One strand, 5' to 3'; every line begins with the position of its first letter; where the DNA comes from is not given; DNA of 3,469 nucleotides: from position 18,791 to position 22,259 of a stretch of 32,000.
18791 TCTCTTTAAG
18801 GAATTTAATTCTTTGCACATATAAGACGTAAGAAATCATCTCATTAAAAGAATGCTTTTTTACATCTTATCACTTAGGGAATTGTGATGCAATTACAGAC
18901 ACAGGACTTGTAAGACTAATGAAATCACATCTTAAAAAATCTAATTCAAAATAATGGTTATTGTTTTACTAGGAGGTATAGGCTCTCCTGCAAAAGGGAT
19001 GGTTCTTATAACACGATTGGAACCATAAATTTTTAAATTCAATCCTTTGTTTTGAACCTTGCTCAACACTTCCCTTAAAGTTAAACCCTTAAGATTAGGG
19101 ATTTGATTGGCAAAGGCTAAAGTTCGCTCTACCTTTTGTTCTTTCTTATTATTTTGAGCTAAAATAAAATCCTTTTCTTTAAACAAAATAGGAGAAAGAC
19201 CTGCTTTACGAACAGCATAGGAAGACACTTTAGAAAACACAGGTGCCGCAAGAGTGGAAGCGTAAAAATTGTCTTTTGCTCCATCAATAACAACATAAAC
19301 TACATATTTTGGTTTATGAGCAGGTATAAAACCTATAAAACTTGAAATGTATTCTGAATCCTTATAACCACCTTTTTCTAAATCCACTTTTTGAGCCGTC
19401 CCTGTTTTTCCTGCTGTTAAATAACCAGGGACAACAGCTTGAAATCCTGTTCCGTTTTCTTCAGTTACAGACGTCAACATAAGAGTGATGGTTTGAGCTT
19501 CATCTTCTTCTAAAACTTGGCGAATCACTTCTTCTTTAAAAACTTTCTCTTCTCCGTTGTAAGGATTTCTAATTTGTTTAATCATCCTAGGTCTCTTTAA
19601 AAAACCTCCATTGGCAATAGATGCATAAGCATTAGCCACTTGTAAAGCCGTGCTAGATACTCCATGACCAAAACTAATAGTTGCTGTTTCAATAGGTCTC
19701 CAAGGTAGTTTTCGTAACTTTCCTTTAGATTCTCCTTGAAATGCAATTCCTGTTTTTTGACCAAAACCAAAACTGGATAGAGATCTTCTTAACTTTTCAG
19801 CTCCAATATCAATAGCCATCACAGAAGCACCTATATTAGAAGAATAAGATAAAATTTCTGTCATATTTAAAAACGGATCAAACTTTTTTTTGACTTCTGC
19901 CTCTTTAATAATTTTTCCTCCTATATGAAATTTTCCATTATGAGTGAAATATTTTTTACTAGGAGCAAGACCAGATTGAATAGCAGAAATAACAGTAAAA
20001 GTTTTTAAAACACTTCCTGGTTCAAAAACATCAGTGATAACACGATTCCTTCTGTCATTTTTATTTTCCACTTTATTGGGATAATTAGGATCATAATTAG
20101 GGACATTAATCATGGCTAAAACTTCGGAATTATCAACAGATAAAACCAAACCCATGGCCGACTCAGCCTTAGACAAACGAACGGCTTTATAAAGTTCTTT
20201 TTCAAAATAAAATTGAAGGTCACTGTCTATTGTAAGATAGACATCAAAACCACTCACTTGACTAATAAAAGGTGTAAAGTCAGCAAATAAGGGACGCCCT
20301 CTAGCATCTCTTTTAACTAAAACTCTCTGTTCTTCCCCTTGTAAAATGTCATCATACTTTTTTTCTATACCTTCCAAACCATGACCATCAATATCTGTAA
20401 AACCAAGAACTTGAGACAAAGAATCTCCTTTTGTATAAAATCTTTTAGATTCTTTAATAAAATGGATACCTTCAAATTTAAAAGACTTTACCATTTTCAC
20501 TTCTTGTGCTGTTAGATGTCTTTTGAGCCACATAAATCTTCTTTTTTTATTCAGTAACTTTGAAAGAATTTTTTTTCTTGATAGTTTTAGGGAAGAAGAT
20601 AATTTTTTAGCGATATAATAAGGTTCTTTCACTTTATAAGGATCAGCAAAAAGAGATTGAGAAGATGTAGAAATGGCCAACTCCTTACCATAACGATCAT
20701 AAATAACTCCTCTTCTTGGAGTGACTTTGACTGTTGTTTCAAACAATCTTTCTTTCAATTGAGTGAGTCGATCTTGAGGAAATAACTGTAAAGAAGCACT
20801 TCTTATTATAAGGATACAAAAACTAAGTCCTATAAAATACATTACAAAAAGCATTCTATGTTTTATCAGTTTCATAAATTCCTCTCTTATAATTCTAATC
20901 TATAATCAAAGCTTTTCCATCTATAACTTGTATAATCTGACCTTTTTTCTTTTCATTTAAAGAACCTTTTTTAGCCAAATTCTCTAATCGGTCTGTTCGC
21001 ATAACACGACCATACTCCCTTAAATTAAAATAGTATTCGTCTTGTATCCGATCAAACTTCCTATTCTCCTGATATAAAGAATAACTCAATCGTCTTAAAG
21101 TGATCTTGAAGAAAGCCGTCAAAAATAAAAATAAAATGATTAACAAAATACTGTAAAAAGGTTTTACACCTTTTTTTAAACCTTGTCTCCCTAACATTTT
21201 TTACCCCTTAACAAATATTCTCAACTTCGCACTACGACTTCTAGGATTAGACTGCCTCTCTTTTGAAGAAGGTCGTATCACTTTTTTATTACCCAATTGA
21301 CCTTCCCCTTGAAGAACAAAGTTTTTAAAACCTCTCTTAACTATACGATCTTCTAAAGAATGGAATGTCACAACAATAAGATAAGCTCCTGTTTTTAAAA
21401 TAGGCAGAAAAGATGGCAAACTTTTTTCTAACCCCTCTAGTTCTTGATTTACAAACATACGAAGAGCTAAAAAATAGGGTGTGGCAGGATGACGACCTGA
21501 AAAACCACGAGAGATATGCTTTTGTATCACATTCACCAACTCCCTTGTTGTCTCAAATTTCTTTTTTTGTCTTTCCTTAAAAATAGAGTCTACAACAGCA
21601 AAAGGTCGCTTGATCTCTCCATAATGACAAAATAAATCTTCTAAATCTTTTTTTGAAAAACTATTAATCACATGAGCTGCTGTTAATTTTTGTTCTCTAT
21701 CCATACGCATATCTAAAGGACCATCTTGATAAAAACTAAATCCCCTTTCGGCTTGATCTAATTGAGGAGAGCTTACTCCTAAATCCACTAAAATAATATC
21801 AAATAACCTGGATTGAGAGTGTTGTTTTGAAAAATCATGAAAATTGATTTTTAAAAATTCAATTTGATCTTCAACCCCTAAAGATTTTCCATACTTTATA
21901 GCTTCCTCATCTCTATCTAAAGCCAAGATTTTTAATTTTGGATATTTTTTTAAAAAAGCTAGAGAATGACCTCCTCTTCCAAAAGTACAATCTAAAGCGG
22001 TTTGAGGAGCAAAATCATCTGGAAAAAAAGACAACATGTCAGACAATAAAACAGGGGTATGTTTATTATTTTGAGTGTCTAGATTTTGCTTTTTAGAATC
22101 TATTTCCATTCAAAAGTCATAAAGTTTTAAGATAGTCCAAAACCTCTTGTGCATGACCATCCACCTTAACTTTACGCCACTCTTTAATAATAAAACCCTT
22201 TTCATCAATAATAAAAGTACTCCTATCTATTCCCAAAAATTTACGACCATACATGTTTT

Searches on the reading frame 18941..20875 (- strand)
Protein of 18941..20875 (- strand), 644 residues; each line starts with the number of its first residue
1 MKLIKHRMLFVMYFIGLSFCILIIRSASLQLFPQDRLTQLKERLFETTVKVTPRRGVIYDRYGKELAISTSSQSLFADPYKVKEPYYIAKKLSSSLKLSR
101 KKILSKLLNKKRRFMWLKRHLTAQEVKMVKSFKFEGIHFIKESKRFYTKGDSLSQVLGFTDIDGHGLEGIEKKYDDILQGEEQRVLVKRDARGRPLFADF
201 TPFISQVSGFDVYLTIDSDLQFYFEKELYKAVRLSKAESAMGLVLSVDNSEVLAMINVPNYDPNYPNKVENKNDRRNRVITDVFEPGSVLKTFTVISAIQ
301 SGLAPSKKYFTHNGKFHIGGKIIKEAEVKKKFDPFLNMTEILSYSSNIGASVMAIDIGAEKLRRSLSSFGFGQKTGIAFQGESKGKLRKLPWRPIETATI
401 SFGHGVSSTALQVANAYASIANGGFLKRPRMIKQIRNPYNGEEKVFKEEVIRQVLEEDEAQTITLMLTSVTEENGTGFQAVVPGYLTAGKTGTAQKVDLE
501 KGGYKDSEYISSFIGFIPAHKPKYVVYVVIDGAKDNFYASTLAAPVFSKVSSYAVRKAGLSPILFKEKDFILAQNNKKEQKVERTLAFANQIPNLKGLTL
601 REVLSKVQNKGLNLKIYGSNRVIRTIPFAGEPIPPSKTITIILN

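Call 4: search_protein_families(library=pfam, proteins=[window:18941-20875:-], max_evalue=0.01)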
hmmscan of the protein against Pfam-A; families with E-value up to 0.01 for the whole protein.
window:18941-20875:- (644 aa): 4 families
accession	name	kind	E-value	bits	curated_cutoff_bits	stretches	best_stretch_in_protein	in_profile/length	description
PF00905.27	Transpeptidase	-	1.4e-72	244.9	22.1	1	243-550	4-297/299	Penicillin binding protein transpeptidase domain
PF03717.20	PBP_dimer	-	1.7e-19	71.4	24.4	1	51-195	2-175/180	Penicillin-binding Protein dimerisation domain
PF03793.24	PASTA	-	3.6e-08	33.7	23.2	1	591-643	2-62/64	PASTA domain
PF21922.1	PBP_dimer_2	-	0.00054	20.6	27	1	144-189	24-68/83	Penicillin binding protein A dimerisation domain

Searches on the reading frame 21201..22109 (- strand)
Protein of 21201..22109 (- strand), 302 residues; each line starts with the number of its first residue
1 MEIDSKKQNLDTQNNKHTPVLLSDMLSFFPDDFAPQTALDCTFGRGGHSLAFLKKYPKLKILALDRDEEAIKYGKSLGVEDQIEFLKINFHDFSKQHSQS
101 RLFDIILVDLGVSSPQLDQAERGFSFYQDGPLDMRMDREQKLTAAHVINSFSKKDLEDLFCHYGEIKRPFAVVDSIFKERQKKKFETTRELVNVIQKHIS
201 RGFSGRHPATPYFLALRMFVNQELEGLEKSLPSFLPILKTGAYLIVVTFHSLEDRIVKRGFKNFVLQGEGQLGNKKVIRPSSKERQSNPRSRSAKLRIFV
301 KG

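Call 4: search_protein_families(library=pfam, proteins=[window:21201-22109:-], max_evalue=0.01)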
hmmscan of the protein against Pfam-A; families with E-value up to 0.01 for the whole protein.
window:21201-22109:- (302 aa): 5 families
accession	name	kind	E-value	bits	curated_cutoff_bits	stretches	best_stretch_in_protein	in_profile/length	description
PF01795.25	Methyltransf_5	-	4.7e-85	286.2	27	1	15-300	2-307/309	MraW methylase family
PF13847.12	Methyltransf_31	-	0.0002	21.5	27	1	37-109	6-81/145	Methyltransferase domain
PF13649.12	Methyltransf_25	-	0.00084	20.4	27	1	39-108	2-70/97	Methyltransferase domain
PF01728.25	FtsJ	-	0.0079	16.6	24.1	0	36-118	23-110/181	FtsJ-like methyltransferase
PF05175.20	MTS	-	0.0099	16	23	0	26-107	24-103/170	Methyltransferase small domain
